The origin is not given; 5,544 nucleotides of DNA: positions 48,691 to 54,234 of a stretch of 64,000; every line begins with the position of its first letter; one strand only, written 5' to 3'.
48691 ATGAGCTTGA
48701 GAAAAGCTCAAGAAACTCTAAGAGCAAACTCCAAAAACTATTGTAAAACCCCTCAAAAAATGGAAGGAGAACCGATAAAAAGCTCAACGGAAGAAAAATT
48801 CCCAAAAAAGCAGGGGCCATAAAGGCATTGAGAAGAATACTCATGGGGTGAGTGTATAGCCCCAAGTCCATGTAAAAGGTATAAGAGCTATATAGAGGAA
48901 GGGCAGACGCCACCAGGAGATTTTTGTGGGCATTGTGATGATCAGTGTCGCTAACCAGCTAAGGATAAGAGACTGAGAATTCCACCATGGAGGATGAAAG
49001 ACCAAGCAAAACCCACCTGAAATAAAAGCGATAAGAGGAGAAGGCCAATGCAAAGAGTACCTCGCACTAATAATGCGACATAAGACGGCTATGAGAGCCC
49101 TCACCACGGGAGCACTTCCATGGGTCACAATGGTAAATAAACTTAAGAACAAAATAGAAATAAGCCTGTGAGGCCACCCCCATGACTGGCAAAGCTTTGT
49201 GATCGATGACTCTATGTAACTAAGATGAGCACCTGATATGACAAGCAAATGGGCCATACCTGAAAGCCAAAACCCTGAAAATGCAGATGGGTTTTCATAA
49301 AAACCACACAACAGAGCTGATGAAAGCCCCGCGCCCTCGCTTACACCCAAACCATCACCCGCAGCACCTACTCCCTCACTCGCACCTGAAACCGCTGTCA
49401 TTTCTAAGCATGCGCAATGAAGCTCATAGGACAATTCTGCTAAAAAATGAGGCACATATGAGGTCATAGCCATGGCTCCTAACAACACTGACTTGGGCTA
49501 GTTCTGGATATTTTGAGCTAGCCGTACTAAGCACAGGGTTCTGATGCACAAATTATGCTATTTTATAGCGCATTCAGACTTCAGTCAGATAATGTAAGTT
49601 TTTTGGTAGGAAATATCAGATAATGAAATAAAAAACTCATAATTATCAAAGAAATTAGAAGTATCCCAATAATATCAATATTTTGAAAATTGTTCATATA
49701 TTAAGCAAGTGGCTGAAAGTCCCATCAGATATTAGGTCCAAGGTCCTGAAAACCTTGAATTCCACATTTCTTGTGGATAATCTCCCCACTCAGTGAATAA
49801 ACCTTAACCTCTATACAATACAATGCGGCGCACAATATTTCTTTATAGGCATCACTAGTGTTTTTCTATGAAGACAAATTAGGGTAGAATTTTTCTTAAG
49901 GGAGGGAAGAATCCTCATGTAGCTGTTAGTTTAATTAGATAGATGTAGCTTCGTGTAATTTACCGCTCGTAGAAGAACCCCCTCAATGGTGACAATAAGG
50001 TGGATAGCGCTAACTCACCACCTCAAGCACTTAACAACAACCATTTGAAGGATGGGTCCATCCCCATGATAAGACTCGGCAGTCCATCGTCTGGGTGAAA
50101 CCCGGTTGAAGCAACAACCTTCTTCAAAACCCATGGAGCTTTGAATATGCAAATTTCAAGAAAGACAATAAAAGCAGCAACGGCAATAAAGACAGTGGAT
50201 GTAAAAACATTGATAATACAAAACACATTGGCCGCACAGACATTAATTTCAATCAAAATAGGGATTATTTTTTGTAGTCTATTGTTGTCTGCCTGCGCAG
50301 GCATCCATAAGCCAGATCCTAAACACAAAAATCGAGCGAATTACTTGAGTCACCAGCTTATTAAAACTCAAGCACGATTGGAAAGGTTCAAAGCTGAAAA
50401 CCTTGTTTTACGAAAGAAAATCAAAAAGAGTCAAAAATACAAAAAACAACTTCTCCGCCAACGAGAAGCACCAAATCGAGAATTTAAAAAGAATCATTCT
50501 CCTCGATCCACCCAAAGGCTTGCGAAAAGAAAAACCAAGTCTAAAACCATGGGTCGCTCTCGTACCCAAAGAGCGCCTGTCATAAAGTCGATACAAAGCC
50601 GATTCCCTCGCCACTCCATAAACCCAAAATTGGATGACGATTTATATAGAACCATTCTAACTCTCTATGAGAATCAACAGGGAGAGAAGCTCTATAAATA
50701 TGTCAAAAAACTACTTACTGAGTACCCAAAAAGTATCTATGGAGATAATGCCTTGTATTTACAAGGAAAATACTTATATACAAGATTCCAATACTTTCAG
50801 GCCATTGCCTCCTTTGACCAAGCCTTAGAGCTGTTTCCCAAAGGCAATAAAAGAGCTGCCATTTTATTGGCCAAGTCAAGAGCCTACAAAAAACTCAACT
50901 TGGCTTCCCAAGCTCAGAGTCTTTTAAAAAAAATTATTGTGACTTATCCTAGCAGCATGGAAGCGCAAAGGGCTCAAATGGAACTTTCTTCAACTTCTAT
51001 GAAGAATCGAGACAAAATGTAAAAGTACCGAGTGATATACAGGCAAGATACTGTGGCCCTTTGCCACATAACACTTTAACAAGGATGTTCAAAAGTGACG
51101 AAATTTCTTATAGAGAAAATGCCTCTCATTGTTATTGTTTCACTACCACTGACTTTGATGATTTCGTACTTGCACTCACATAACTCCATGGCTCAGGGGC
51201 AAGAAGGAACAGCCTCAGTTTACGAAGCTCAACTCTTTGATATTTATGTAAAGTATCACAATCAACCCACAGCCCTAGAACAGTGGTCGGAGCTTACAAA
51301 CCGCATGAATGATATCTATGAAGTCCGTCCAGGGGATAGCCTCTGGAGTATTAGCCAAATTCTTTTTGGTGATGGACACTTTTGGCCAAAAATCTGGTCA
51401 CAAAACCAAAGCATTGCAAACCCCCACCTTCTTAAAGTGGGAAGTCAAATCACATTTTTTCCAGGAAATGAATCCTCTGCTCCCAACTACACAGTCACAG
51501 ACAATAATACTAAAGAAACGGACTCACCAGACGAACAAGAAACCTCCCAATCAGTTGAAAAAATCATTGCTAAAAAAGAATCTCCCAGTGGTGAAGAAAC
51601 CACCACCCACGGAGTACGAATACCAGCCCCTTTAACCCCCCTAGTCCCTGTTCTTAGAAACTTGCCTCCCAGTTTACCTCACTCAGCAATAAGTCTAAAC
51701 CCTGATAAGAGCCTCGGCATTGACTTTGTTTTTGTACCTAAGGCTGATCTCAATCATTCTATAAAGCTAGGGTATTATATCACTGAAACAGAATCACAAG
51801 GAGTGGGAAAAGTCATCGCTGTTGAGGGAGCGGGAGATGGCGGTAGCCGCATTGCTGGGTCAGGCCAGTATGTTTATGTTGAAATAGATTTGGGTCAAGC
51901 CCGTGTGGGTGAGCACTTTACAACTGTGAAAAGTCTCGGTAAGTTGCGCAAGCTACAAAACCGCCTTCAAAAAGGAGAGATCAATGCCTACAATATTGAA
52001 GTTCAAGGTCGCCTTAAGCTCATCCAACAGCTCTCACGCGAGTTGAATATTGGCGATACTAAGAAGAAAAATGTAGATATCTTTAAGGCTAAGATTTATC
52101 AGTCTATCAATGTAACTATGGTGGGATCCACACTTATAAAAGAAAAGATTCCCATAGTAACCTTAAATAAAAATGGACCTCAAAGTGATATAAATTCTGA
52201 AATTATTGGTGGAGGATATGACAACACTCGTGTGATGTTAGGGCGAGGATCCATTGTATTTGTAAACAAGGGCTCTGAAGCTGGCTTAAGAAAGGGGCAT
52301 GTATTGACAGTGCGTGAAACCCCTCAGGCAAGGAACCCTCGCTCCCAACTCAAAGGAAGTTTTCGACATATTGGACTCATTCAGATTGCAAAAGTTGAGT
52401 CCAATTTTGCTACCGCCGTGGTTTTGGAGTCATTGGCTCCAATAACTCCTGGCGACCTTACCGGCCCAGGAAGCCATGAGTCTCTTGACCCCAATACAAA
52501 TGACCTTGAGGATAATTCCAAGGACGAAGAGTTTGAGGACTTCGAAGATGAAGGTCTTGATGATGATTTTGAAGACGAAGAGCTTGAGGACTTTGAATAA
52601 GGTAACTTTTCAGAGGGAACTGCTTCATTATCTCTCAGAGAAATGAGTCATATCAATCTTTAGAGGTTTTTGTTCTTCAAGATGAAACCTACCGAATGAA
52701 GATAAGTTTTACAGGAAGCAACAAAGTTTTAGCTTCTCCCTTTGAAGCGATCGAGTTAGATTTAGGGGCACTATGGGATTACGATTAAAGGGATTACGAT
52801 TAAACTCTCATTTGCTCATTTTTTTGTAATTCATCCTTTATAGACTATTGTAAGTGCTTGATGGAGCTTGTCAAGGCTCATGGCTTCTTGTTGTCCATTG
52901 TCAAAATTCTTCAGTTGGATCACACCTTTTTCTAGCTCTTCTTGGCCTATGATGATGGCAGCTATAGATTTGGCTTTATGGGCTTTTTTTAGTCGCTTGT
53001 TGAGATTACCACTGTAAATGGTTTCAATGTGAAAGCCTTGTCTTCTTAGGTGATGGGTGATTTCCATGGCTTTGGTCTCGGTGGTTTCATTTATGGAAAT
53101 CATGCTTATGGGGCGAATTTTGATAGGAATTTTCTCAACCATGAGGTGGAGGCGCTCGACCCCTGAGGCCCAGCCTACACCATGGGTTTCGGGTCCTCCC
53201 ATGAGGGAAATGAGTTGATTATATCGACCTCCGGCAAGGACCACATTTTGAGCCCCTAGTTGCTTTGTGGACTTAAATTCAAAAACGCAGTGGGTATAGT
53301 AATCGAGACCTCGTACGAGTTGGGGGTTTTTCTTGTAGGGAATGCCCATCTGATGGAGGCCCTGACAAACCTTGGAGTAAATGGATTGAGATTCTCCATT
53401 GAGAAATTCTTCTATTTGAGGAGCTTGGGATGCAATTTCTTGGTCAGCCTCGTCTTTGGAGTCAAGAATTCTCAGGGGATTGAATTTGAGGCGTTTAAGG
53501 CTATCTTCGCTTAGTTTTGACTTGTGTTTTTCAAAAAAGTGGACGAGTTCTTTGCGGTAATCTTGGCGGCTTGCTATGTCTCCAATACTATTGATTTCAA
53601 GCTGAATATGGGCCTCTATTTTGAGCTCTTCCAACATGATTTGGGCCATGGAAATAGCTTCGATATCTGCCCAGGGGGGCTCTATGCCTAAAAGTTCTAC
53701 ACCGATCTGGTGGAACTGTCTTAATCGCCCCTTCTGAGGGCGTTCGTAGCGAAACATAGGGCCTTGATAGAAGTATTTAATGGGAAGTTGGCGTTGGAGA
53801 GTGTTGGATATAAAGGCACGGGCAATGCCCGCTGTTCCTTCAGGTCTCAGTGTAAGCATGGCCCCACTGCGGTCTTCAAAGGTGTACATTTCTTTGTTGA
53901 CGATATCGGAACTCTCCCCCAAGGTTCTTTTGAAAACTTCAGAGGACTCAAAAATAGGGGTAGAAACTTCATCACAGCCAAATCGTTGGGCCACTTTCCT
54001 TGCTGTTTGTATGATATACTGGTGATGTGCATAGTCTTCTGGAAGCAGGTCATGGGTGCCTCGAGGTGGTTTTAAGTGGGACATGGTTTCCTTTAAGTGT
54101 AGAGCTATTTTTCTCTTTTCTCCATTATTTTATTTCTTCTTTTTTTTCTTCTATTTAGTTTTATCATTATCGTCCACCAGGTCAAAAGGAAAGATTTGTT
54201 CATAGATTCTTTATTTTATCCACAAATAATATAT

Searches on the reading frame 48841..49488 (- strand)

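Call 37: search_protein_families(library=pfam, proteins=[window:48841-49488:-], max_evalue=0.00001)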
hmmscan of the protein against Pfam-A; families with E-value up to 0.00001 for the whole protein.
window:48841-49488:- (215 aa): 1 family
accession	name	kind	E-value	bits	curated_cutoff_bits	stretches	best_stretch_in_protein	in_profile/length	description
PF03772.21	Competence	-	3.6e-10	40.1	23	1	76-186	20-136/270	Competence protein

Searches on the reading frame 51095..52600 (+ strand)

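Call 38: search_protein_families(library=pfam, proteins=[window:51095-52600:+], max_evalue=0.00001)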
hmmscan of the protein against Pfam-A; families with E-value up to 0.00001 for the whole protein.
window:51095-52600:+ (501 aa): 1 family
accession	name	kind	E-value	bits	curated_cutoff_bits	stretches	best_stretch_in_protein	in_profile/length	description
PF01476.26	LysM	-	2.5e-06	27.8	20.9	1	75-120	1-41/43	LysM domain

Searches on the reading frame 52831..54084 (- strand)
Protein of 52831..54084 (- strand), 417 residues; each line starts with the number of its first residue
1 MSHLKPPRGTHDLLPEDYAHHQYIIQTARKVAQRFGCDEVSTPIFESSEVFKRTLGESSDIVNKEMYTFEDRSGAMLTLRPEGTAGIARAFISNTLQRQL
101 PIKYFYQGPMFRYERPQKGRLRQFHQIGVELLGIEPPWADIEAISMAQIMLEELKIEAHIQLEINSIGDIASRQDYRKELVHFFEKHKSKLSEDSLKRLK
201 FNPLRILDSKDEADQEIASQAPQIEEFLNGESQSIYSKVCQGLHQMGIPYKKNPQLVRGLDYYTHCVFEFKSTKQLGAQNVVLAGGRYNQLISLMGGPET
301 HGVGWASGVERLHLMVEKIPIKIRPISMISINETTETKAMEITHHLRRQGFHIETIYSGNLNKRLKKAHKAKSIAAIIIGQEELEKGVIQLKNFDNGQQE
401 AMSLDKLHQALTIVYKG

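Call 38: search_protein_families(library=pfam, proteins=[window:52831-54084:-], max_evalue=0.00001)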
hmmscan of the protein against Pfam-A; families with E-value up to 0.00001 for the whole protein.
window:52831-54084:- (417 aa): 3 families
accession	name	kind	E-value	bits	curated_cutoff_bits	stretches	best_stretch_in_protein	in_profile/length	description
PF13393.11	tRNA-synt_His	-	2.3e-39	135.9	25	1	9-312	1-308/308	Histidyl-tRNA synthetase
PF00587.30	tRNA-synt_2b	-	1.7e-15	58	29.3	1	67-267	1-117/179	tRNA synthetase class II core domain (G, H, P, S and T)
PF03129.25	HGTP_anticodon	-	1.8e-13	50.9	21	1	329-411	5-91/94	Anticodon binding domain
